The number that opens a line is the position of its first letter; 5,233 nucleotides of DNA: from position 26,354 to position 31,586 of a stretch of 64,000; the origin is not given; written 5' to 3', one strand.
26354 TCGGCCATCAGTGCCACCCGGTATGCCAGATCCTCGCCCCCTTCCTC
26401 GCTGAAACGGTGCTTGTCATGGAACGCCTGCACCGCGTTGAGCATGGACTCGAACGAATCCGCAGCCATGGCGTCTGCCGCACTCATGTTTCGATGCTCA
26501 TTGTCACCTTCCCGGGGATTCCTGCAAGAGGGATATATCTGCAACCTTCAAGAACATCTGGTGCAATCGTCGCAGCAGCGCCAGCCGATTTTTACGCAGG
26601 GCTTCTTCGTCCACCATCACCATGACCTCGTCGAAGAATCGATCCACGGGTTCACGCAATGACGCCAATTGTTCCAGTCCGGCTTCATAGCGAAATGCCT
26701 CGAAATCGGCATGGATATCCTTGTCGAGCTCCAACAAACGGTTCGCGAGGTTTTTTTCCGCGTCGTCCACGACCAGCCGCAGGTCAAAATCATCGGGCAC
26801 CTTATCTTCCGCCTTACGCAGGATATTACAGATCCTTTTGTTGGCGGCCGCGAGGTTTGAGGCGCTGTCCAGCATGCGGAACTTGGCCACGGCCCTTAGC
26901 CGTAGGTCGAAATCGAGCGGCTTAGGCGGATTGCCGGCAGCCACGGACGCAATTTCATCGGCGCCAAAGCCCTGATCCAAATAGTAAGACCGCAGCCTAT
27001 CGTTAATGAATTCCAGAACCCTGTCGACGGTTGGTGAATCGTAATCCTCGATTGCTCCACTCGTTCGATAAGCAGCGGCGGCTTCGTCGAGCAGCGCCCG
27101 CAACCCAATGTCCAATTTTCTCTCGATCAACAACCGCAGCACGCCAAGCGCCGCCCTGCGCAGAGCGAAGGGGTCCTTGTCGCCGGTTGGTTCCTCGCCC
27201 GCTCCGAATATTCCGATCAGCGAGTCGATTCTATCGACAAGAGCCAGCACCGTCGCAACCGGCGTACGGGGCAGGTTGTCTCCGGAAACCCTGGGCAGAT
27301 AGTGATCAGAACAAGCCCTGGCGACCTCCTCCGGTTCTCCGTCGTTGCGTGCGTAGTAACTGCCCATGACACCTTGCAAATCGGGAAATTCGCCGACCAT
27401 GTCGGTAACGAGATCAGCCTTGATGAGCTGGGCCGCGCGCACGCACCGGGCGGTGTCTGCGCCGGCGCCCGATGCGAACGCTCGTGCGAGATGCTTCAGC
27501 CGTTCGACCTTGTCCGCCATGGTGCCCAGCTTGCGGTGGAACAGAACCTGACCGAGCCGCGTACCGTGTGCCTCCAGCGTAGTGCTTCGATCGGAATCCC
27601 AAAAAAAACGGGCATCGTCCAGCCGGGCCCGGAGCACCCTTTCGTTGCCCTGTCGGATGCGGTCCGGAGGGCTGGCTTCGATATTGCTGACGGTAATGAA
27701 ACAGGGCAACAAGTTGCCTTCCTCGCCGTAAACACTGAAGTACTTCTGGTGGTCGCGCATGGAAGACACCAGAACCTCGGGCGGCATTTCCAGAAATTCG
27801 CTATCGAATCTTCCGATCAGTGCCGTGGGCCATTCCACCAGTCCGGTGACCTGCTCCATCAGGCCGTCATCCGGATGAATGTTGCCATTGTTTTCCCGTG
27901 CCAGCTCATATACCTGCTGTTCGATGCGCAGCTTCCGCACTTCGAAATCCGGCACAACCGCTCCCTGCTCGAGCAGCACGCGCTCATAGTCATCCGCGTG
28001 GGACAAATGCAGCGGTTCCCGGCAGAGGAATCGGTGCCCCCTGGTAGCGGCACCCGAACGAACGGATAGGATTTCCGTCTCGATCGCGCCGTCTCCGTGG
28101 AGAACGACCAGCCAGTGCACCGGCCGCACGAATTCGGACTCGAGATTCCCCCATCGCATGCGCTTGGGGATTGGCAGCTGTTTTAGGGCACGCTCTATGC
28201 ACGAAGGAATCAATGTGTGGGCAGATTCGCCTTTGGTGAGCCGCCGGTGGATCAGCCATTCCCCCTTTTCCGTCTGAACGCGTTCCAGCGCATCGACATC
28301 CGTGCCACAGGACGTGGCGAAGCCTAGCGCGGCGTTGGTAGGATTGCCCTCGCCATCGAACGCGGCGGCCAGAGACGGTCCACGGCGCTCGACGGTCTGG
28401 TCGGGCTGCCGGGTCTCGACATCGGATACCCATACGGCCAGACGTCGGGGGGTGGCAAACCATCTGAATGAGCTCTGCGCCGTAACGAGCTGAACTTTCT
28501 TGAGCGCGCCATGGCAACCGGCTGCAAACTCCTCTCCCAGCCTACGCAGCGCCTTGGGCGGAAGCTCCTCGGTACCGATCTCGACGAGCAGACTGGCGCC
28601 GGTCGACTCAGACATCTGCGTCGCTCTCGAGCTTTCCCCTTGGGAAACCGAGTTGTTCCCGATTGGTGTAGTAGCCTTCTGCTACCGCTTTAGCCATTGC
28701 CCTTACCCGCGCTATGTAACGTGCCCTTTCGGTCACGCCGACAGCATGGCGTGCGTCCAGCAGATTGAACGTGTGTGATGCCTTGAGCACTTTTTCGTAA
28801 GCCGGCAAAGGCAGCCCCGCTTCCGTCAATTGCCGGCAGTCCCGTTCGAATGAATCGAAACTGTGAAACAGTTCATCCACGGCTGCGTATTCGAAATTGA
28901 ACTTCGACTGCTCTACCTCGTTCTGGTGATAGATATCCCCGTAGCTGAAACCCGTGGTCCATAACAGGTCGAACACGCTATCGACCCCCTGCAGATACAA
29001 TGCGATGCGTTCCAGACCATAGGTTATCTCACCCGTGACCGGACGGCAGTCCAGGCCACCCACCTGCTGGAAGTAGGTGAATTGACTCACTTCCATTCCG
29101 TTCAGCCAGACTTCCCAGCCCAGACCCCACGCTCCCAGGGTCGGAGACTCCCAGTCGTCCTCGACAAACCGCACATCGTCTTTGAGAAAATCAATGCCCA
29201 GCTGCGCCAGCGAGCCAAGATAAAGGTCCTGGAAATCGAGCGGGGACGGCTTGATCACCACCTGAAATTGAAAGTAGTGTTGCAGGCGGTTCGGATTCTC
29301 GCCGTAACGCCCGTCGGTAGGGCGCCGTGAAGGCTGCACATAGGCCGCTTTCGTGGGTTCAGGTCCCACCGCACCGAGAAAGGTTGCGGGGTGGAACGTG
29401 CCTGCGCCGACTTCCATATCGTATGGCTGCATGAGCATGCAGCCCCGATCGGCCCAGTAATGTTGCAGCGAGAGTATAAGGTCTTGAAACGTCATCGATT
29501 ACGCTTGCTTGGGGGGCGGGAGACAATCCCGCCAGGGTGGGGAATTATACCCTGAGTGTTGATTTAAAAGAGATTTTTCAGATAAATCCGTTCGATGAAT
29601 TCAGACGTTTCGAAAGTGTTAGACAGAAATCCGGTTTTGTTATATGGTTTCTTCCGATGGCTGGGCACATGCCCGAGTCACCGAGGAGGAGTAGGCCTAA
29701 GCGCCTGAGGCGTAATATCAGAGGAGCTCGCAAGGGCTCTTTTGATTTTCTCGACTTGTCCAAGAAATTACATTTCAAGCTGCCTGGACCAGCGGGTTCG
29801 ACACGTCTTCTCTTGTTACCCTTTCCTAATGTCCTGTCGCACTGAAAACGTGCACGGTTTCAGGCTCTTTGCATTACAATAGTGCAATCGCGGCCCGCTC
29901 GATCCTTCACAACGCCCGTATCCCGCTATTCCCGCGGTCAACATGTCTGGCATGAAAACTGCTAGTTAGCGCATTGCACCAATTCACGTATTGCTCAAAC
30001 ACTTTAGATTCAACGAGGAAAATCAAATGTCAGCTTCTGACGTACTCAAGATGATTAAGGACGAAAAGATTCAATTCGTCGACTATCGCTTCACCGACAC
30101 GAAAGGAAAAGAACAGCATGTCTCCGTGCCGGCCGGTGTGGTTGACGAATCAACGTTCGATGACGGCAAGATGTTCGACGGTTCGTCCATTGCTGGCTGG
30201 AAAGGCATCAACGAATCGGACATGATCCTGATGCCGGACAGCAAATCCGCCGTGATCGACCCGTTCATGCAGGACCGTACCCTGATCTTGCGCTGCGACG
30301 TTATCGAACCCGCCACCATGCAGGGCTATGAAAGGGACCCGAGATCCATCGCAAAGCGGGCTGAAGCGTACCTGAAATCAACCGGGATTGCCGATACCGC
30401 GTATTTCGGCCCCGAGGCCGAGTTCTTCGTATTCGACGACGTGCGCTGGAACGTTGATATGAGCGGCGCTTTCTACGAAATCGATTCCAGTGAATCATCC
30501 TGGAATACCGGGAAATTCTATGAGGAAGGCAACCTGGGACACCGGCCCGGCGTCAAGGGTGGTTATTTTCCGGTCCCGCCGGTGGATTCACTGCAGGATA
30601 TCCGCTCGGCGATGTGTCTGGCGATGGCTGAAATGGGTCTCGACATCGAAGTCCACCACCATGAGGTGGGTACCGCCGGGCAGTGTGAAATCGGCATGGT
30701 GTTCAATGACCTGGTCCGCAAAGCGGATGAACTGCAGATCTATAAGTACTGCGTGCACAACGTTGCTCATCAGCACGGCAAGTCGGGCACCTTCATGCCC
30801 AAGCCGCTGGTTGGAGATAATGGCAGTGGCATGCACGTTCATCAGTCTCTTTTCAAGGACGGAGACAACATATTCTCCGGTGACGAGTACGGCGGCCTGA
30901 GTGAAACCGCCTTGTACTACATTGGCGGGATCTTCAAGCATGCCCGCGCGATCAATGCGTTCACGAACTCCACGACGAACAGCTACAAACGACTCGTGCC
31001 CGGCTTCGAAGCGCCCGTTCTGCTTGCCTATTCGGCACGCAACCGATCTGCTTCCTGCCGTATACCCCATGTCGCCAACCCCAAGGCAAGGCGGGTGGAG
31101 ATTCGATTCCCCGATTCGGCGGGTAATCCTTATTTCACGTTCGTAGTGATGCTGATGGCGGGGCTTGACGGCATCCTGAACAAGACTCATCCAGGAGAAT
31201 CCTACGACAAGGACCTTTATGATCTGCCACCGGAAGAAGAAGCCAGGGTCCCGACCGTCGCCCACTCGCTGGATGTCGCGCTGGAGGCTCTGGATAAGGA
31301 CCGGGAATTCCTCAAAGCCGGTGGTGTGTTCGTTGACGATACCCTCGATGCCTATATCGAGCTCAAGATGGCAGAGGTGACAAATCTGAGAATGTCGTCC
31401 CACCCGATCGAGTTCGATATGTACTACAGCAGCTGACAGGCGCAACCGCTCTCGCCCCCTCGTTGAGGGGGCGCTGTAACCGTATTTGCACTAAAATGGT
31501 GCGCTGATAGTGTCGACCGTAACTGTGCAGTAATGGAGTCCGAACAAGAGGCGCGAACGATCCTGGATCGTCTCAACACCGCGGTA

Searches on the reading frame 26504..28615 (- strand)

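Call 61: search_protein_families(library=pfam, proteins=[window:26504-28615:-], max_evalue=0.00001)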
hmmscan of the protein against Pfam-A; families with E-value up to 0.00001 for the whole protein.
window:26504-28615:- (703 aa): 2 families
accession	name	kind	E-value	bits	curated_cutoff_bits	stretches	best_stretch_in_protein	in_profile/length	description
PF02092.22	tRNA_synt_2f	-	5e-202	673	29.2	1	9-559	1-535/536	Glycyl-tRNA synthetase beta subunit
PF05746.21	DALR_1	-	5e-13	49.6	22.3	1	590-688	3-102/117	DALR anticodon binding domain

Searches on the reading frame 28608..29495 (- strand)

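Call 61: search_protein_families(library=pfam, proteins=[window:28608-29495:-], max_evalue=0.00001)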
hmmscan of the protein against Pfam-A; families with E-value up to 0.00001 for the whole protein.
window:28608-29495:- (295 aa): 1 family
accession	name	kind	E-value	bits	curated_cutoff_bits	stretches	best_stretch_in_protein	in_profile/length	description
PF02091.20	tRNA-synt_2e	-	1.5e-144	480.8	27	1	3-280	1-278/278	Glycyl-tRNA synthetase alpha subunit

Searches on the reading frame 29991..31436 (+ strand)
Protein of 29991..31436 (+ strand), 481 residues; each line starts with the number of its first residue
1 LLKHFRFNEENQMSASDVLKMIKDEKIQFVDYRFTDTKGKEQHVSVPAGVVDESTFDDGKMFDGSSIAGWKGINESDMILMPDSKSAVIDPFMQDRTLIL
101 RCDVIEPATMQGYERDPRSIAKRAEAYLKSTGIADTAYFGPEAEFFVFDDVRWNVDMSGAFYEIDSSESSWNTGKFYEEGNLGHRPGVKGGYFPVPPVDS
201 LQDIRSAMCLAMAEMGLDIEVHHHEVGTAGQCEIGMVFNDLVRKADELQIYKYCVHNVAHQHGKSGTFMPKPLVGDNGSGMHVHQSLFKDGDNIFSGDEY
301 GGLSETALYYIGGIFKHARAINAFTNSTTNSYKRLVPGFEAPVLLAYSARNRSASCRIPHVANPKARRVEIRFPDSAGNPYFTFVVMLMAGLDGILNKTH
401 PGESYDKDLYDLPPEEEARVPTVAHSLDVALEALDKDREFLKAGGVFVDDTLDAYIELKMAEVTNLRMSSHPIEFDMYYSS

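Call 61: search_protein_families(library=pfam, proteins=[window:29991-31436:+], max_evalue=0.00001)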
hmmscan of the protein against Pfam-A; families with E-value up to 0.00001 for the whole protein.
window:29991-31436:+ (481 aa): 2 families
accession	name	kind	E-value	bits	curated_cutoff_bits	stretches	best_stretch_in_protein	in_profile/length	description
PF00120.29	Gln-synt_C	-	1.1e-133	446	24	1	114-478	1-344/344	Glutamine synthetase, catalytic domain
PF03951.24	Gln-synt_N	-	2e-31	107.9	33.4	1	26-107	1-82/82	Glutamine synthetase, beta-Grasp domain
